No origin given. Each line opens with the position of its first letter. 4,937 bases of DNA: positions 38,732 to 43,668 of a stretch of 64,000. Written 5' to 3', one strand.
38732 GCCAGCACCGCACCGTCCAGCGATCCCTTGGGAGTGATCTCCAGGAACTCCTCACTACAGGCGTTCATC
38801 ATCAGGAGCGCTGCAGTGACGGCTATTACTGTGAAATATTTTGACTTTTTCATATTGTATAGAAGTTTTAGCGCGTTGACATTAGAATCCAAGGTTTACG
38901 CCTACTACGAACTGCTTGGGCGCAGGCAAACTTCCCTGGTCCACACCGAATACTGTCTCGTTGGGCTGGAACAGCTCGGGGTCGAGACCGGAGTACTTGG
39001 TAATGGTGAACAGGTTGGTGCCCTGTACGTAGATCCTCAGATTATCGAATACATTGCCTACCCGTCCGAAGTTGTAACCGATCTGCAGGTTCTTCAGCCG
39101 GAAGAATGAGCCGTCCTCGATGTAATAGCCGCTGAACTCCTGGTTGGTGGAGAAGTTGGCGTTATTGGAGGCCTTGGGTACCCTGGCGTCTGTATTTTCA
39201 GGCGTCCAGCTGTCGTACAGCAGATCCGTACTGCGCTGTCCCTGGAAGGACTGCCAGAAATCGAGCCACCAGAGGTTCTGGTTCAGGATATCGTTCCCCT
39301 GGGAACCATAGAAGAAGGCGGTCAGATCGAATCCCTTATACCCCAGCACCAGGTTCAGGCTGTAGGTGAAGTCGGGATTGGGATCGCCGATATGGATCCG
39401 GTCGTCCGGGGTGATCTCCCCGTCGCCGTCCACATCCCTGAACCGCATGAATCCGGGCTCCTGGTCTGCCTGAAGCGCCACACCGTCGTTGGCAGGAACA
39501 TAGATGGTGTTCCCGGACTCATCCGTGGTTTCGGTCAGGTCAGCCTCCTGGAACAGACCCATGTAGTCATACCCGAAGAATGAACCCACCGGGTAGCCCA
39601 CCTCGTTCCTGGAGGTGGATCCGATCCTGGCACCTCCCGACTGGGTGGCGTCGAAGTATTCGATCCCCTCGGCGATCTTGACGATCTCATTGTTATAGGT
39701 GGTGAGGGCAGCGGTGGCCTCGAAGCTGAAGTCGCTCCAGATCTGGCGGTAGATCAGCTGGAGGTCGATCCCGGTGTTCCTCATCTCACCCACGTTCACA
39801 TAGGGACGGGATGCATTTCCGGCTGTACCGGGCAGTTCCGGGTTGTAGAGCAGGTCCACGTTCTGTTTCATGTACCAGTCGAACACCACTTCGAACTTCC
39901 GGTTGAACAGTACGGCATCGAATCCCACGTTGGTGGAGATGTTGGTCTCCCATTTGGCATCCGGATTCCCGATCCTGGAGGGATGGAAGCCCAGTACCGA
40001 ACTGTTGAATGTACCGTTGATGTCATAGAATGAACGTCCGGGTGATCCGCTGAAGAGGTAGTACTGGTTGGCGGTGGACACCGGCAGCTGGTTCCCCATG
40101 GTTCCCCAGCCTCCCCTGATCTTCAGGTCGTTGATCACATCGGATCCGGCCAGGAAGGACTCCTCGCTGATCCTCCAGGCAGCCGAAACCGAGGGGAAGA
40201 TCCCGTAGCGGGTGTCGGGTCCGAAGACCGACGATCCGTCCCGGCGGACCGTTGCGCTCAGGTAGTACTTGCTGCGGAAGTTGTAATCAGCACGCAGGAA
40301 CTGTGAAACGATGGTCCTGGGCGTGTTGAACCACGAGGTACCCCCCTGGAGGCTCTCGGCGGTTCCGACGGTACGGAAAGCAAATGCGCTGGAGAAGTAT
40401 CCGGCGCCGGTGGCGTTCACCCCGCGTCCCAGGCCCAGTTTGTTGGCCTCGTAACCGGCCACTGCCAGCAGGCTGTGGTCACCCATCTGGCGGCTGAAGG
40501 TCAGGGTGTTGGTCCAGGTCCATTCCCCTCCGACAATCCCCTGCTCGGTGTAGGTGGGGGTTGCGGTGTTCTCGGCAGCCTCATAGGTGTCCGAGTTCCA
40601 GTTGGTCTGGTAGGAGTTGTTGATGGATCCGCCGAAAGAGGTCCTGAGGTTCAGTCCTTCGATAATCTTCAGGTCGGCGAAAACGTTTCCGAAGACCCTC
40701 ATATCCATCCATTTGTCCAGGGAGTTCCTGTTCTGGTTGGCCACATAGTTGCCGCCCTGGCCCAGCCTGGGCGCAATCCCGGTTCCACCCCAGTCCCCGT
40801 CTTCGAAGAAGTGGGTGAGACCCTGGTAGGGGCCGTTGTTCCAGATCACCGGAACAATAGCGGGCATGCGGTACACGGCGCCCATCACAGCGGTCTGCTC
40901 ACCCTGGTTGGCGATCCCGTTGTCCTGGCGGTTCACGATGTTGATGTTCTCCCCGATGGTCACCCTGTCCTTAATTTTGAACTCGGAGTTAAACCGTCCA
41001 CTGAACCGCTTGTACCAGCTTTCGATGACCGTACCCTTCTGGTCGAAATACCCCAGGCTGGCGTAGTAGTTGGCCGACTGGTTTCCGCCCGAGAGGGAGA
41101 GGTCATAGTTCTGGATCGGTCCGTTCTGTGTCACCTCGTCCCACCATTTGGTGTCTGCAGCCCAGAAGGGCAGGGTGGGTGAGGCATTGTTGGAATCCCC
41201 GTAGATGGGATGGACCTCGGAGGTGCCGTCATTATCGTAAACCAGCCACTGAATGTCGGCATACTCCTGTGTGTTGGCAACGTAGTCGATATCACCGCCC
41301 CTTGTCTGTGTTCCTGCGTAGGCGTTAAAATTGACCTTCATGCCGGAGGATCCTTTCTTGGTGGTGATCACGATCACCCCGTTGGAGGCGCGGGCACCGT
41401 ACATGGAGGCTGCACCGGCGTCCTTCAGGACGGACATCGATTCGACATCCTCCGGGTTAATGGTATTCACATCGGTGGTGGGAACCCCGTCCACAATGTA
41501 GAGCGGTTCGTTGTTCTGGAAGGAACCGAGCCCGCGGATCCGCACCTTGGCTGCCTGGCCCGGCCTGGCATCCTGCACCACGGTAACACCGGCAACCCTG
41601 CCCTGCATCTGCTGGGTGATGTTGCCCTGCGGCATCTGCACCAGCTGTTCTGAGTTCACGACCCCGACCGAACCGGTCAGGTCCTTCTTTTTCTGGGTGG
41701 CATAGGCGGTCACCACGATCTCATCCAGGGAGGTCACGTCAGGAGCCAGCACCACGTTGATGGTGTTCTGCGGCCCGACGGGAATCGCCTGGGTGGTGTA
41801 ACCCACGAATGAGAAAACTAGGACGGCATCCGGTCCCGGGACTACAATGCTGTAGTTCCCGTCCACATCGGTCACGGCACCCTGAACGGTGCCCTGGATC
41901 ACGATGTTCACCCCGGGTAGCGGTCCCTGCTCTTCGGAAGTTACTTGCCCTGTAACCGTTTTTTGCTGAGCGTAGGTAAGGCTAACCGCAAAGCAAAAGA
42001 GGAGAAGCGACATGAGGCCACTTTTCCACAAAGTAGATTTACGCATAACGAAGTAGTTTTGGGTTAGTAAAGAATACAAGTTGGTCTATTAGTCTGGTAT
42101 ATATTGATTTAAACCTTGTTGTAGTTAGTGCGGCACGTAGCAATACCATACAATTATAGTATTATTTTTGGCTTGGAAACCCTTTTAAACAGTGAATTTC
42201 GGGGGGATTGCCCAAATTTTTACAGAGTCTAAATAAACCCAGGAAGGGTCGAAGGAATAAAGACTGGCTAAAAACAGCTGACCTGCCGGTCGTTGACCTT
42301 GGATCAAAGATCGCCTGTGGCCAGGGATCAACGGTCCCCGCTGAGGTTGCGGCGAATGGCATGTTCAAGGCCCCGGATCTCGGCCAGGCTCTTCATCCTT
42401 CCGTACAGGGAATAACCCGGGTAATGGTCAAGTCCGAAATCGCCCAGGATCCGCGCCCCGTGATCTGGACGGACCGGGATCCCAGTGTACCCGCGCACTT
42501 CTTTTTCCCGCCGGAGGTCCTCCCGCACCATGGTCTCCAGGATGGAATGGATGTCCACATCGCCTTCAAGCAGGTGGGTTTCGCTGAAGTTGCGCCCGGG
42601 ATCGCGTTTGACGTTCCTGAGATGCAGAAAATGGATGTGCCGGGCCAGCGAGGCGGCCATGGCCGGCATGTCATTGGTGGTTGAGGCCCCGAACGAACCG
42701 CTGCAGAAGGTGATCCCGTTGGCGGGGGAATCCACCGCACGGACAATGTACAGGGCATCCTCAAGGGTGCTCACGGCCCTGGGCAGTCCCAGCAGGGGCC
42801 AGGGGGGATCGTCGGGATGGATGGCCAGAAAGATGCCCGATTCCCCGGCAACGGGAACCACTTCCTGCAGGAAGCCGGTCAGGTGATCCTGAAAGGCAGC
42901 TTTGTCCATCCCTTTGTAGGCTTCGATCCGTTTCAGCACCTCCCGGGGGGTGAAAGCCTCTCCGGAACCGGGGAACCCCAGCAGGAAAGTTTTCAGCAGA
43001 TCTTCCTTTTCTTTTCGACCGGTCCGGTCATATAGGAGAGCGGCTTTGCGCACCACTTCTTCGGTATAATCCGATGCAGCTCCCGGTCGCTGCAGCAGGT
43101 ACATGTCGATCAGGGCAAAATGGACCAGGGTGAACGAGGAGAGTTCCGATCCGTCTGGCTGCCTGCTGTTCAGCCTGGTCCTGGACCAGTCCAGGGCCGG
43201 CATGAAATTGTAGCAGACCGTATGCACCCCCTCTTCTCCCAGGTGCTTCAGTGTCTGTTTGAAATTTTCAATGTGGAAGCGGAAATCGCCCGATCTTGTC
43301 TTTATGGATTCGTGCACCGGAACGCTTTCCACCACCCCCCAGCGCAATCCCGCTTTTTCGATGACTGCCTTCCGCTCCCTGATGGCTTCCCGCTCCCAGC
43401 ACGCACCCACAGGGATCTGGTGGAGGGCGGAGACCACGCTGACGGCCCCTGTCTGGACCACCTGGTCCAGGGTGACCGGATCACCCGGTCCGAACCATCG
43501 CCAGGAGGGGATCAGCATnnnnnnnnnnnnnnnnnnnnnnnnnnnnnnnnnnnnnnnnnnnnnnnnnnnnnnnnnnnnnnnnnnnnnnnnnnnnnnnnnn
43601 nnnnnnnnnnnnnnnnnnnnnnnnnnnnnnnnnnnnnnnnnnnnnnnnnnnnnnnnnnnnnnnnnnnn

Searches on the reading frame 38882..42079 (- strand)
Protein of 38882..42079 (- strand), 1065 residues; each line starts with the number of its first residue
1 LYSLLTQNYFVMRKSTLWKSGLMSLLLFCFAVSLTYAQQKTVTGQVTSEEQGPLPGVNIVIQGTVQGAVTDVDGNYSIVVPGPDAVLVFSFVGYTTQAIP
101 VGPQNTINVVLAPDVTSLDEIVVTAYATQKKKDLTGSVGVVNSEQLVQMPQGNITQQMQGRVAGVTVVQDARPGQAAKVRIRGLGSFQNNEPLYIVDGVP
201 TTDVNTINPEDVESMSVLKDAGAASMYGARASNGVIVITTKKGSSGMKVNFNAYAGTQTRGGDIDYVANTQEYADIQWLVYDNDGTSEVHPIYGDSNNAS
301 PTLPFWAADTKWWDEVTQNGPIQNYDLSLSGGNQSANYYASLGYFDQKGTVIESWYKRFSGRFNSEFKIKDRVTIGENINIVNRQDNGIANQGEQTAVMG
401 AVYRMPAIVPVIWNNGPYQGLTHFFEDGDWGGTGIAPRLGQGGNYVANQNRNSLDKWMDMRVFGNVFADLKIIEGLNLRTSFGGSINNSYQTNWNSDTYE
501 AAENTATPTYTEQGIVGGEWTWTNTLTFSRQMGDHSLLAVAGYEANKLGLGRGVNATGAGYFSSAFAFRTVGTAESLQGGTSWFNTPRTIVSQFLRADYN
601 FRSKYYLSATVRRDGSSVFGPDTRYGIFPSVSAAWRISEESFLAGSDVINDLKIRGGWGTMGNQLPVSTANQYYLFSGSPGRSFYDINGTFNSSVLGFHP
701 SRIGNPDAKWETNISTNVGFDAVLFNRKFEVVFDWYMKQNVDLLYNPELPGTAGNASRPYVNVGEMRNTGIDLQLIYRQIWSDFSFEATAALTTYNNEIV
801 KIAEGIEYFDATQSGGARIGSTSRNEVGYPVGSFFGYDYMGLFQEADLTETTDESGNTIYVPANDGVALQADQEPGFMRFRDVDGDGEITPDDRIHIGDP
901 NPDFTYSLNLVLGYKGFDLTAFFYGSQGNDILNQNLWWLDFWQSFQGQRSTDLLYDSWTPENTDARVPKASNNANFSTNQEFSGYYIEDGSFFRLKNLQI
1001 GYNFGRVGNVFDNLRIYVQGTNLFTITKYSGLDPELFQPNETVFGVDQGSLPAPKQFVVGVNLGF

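Call 49: search_protein_families(library=pfam, proteins=[window:38882-42079:-], max_evalue=0.0001)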
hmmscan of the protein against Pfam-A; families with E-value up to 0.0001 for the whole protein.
window:38882-42079:- (1065 aa): 3 families
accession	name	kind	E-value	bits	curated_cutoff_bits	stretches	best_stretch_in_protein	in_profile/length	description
PF07715.20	Plug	-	7.9e-21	75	23.9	1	130-235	1-107/107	TonB-dependent Receptor Plug Domain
PF13715.12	CarbopepD_reg_2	-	2.5e-19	69.5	32.2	1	42-123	1-88/88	CarboxypepD_reg-like domain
PF13620.12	CarboxypepD_reg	-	2.6e-09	37.7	32.3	1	41-111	1-81/82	Carboxypeptidase regulatory-like domain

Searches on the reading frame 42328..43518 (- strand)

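Call 49: search_protein_families(library=pfam, proteins=[window:42328-43518:-], max_evalue=0.0001)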
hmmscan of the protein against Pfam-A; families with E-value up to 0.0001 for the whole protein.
window:42328-43518:- (396 aa): 2 families
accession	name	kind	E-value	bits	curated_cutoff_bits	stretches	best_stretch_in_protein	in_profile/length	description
PF03786.19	UxuA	-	5.9e-108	361.2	23.7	1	5-389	4-351/352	D-mannonate dehydratase (UxuA)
PF01261.30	AP_endonuc_2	-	1.6e-08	35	31.1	1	211-333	102-219/249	Xylose isomerase-like TIM barrel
